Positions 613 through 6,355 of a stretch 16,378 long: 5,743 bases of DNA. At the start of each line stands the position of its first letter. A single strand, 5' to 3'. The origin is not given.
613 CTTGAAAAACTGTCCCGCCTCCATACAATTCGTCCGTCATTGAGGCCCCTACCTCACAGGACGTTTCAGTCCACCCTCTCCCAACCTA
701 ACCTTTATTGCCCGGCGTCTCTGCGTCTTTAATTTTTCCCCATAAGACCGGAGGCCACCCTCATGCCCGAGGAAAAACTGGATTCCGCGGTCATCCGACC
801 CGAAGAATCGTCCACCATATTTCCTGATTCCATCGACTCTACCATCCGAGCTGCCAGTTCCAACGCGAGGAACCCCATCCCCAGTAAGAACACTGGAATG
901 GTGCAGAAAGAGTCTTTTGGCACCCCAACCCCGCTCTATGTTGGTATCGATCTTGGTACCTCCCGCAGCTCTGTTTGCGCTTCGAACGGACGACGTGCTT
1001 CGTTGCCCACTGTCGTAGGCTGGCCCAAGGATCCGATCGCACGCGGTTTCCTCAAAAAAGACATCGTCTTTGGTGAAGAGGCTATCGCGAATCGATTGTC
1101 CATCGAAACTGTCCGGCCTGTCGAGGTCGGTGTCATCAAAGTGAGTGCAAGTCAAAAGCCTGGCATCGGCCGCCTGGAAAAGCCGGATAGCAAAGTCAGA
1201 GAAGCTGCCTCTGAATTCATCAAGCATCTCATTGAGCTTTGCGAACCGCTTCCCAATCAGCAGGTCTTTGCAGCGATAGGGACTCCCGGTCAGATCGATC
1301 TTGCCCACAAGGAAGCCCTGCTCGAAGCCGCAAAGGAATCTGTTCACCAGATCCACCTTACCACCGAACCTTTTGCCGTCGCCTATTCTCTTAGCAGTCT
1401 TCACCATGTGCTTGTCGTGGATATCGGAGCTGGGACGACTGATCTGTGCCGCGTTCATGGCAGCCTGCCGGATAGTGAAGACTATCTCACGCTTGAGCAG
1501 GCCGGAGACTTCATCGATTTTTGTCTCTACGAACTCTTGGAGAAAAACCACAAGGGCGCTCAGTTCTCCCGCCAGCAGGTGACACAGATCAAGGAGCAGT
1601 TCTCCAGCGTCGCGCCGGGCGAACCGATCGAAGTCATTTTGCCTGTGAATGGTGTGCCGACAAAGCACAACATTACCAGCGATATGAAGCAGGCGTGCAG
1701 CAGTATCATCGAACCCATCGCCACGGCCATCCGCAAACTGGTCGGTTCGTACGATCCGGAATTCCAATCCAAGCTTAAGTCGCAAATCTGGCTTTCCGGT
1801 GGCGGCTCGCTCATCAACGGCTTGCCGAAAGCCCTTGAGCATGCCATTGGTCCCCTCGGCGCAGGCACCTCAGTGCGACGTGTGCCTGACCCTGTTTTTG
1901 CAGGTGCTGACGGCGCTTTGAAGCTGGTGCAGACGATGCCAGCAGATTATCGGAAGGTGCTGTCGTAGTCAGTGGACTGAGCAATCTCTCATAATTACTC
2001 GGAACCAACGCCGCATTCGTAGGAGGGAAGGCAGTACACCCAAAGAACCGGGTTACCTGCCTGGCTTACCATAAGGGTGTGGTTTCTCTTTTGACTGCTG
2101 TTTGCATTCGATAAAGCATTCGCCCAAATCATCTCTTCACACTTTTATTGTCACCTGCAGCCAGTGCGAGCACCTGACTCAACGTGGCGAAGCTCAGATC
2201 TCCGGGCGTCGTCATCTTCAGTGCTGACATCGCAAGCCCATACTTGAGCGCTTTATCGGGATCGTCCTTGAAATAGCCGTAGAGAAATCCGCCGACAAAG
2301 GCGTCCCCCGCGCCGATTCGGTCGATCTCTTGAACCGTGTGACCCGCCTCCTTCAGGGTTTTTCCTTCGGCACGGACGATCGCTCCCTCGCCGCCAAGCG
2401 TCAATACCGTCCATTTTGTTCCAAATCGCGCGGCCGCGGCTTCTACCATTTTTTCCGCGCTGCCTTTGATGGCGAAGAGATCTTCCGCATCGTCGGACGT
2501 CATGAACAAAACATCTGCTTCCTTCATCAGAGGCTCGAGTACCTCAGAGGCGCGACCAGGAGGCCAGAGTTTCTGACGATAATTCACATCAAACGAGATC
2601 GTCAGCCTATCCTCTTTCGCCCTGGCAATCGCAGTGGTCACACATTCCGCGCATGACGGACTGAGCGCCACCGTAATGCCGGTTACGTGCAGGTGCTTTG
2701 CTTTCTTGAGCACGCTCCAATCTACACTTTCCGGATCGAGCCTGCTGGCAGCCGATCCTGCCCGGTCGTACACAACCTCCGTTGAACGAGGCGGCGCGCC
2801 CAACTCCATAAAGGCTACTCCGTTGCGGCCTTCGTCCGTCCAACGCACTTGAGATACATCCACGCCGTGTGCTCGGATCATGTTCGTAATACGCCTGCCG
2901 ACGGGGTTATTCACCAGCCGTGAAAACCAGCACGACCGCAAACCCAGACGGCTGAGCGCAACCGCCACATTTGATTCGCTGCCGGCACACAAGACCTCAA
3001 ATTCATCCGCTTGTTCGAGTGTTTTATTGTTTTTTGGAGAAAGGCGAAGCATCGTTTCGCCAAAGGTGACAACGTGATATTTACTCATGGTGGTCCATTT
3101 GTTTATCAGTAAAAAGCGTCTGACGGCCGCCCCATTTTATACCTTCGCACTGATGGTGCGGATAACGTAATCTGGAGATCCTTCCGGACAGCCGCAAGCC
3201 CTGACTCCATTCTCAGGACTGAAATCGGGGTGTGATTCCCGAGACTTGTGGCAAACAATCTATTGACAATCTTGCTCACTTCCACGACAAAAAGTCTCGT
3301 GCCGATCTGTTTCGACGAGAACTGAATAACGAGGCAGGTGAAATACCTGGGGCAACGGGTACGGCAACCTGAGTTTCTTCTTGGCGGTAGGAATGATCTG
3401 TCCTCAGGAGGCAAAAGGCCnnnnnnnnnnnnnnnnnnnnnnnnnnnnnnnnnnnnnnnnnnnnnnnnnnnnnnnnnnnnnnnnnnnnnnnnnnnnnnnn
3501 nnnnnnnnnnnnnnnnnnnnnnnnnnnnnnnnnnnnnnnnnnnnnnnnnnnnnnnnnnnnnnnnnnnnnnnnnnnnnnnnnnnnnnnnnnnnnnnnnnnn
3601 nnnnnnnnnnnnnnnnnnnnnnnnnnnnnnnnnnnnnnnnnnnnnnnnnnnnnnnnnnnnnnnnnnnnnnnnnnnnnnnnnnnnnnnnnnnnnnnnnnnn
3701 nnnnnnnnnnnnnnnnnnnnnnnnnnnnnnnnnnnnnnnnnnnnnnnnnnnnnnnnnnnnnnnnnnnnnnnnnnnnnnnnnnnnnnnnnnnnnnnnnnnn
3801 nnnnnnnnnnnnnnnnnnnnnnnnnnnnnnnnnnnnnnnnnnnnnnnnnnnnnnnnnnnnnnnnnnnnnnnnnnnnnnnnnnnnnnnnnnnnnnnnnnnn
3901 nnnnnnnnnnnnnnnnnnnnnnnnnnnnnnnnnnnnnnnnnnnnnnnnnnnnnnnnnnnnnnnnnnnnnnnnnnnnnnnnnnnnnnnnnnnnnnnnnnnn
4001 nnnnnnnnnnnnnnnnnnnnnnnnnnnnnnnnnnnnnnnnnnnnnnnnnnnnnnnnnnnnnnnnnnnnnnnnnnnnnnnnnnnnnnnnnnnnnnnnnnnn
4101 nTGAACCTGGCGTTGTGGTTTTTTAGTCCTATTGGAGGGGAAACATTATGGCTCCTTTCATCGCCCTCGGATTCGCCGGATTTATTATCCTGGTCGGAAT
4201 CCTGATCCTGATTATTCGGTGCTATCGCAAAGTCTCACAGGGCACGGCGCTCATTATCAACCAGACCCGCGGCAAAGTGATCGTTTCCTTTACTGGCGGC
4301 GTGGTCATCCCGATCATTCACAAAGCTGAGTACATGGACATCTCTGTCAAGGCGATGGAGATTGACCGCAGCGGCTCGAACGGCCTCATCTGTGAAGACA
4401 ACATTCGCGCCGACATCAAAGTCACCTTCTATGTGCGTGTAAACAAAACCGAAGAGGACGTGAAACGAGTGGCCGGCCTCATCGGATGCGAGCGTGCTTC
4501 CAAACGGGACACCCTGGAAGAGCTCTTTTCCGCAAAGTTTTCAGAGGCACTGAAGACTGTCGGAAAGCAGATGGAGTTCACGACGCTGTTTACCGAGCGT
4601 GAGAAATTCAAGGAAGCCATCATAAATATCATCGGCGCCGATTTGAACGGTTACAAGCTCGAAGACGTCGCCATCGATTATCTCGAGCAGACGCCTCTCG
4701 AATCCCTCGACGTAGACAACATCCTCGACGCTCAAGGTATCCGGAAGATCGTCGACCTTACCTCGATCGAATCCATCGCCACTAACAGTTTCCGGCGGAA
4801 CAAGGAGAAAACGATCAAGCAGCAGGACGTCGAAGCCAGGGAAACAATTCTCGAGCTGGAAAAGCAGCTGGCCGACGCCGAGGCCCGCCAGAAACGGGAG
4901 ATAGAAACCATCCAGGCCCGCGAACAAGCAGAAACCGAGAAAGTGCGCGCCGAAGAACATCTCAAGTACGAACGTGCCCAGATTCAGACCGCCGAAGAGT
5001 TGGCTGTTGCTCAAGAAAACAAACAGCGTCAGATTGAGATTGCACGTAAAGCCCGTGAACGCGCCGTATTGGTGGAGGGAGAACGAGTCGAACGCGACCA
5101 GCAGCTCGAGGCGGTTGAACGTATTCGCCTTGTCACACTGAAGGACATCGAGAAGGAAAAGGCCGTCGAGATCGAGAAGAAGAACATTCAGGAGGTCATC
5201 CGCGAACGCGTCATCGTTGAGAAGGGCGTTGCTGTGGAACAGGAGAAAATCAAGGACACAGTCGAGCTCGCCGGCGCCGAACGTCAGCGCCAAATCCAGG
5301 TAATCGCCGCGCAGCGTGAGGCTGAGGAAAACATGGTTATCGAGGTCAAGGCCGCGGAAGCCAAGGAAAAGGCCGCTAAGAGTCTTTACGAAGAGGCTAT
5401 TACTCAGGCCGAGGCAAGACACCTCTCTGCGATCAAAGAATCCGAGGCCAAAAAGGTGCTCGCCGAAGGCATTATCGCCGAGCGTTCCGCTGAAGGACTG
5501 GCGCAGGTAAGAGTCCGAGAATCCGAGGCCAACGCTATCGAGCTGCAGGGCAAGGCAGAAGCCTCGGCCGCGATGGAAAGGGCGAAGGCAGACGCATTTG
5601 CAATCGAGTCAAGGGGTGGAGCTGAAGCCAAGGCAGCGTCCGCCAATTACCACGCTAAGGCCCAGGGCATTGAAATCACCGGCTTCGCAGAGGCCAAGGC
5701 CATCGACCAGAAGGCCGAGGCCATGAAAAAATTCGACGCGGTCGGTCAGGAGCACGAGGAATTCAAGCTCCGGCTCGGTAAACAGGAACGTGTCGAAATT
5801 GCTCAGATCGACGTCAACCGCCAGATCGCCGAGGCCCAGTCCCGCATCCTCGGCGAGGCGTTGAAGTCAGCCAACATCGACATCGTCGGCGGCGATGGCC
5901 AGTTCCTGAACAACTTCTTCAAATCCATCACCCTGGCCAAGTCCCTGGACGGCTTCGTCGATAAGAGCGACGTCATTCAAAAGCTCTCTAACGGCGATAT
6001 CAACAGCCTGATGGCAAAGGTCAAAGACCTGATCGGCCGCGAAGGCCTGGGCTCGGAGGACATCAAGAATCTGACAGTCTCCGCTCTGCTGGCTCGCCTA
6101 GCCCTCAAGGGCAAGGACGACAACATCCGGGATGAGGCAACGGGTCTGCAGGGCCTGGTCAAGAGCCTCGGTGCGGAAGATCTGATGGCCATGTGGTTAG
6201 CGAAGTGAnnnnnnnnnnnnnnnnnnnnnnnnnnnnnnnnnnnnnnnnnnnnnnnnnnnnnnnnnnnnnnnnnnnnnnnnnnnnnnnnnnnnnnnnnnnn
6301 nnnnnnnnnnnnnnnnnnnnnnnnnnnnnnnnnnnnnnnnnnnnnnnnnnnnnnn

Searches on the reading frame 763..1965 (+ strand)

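Call 5: search_protein_families(library=pfam, proteins=[window:763-1965:+], max_evalue=0.01)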
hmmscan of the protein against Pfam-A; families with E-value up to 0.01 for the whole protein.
window:763-1965:+ (401 aa): 2 families
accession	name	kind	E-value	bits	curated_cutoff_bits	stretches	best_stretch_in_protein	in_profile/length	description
PF06723.19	MreB_Mbl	-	3.1e-16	59.6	27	1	147-391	72-321/327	MreB/Mbl protein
PF00022.25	Actin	-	2.1e-09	36.9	27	1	79-313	28-241/410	Actin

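Call 7: search_protein_families(library=ncbifam, proteins=[window:763-1965:+], max_evalue=0.01)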
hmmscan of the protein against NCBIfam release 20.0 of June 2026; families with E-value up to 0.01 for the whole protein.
window:763-1965:+ (401 aa): 12 families
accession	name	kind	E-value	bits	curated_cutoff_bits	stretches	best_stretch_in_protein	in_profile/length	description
NF040964.1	MamK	subfamily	1.2e-95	320.4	400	1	58-398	1-328/335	MamK family actin-like protein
NF053558.1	BeeR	equivalog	1.1e-46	159.5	530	1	58-362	1-308/349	BeeR family actin-like protein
NF010539.0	PRK13927.1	subfamily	1.6e-16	60.1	293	1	60-392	9-329/339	rod shape-determining protein MreB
TIGR00904.1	mreB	subfamily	5.2e-12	45.5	365.75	1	61-388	6-325/334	MreB/Mrl family cell shape determining protein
NF011660.0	PRK15080.1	equivalog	6.2e-08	32.2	182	0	158-228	85-155/277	ethanolamine utilization protein EutJ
NF010540.1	PRK13929.1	exception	3.4e-06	26.4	515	1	173-363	104-303/334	rod-share determining protein MreBH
TIGR01175.1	pilM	subfamily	0.00025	20.2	133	1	214-363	188-307/348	type IV pilus assembly protein PilM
NF053533.1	salactin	equivalog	0.00085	18.5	400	1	212-390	147-333/335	actin-like salactin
NF003520.0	PRK05183.1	subfamily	0.0021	16.5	620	0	148-228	130-216/621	Fe-S protein assembly chaperone HscA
TIGR02529.1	EutJ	subfamily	0.0025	17.3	152.1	0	187-229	84-123/239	ethanolamine utilization protein EutJ family protein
TIGR01991.1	HscA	equivalog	0.0094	14.5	708.55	0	148-228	110-196/600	Fe-S protein assembly chaperone HscA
NF008673.0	PRK11678.1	equivalog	0.0095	14.8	331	0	186-229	176-224/450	molecular chaperone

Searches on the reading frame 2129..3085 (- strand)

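Call 5: search_protein_families(library=pfam, proteins=[window:2129-3085:-], max_evalue=0.01)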
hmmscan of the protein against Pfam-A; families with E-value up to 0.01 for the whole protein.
window:2129-3085:- (318 aa): 1 family
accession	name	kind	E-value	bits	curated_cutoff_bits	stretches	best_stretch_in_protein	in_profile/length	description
PF00294.29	PfkB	-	1.9e-49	169.1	25.8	1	4-296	3-295/302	pfkB family carbohydrate kinase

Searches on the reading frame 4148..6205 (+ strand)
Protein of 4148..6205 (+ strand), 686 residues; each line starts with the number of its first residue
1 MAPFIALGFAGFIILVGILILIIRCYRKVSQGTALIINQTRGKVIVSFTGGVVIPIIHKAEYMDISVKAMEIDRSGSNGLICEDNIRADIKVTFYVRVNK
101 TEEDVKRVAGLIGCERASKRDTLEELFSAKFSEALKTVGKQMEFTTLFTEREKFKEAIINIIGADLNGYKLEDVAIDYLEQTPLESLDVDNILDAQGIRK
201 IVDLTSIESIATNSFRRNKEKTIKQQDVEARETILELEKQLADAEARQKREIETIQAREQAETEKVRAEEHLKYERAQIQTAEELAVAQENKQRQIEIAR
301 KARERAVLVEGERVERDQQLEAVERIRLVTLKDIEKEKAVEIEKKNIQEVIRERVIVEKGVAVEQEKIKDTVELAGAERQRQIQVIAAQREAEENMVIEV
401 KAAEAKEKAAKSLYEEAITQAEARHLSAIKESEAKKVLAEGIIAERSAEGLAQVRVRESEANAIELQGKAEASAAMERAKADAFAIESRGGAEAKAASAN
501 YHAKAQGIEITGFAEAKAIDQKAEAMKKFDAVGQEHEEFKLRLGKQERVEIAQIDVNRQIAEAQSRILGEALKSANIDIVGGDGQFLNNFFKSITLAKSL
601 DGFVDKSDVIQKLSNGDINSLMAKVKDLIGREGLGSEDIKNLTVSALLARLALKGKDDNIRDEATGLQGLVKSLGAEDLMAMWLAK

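Call 5: search_protein_families(library=pfam, proteins=[window:4148-6205:+], max_evalue=0.01)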
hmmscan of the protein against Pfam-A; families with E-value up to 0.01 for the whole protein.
window:4148-6205:+ (686 aa): 0 families

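Call 6: search_protein_families(library=padloc, proteins=[window:4148-6205:+], max_evalue=0.01)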
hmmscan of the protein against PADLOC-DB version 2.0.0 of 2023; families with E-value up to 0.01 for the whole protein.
window:4148-6205:+ (686 aa): 0 families

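Call 7: search_protein_families(library=ncbifam, proteins=[window:4148-6205:+], max_evalue=0.01)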
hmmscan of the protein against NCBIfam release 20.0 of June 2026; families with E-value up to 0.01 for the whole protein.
window:4148-6205:+ (686 aa): 0 families

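Call 21: search_solved_structures(query=window:4148-6205:+, max_evalue=1)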
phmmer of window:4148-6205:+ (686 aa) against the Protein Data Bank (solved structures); distinct sequences matched with E-value up to 1: 1.
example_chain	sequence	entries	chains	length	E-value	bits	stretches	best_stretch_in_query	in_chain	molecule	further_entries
1vcy_A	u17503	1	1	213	0.94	11.4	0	131-221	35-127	volvatoxin A2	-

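Call 28: search_protein_families(library=pfam, proteins=[window:4148-6205:+], max_evalue=10)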
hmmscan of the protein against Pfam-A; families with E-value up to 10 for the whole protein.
window:4148-6205:+ (686 aa): 0 families

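Call 32: search_solved_structures(query=A1, max_evalue=1, show_alignments=1)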
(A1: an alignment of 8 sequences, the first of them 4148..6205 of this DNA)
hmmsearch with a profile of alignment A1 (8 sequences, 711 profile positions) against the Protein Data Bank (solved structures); distinct sequences matched with E-value up to 1: 0.

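Call 36: find_homologous_proteins(query=window:4148-6205:+, max_evalue=0.00001)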
Query window:4148-6205:+ (686 aa): 8000 proteins with E <= 0.00001 among 8000 candidates; the best 120 are listed.
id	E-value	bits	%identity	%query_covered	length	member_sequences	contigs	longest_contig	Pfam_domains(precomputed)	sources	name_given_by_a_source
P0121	0.0e+0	1376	99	100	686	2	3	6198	-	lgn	-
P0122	0.0e+0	1250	89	100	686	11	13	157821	-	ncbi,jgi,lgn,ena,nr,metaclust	ncbi:MAG: flotillin family protein [Planctomycetota bacterium]|jgi:uncharacterized membrane protein 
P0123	0.0e+0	1189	86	100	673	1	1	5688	-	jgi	jgi:uncharacterized membrane protein YqiK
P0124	0.0e+0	1023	74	100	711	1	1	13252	-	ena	-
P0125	0.0e+0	1010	73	98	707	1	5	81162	-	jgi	-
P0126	2.3e-295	999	73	98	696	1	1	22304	-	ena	-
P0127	2.7e-291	986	72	100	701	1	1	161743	-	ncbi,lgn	-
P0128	3.1e-274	929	69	100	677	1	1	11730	-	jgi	-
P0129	6.8e-274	928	71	98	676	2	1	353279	-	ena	-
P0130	4.2e-262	889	66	100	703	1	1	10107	-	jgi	-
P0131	1.8e-257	874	65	100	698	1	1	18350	-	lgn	-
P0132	9.6e-252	855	65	98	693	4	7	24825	-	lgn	-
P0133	9.6e-251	852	65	99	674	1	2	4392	PF01145.32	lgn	-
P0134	1.0e-250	852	65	99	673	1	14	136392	-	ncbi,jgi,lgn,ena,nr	ncbi:MAG: flotillin family protein [Lentisphaerae bacterium]|jgi:uncharacterized membrane protein Yq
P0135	1.1e-248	845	68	93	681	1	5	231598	-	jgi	jgi:uncharacterized membrane protein YqiK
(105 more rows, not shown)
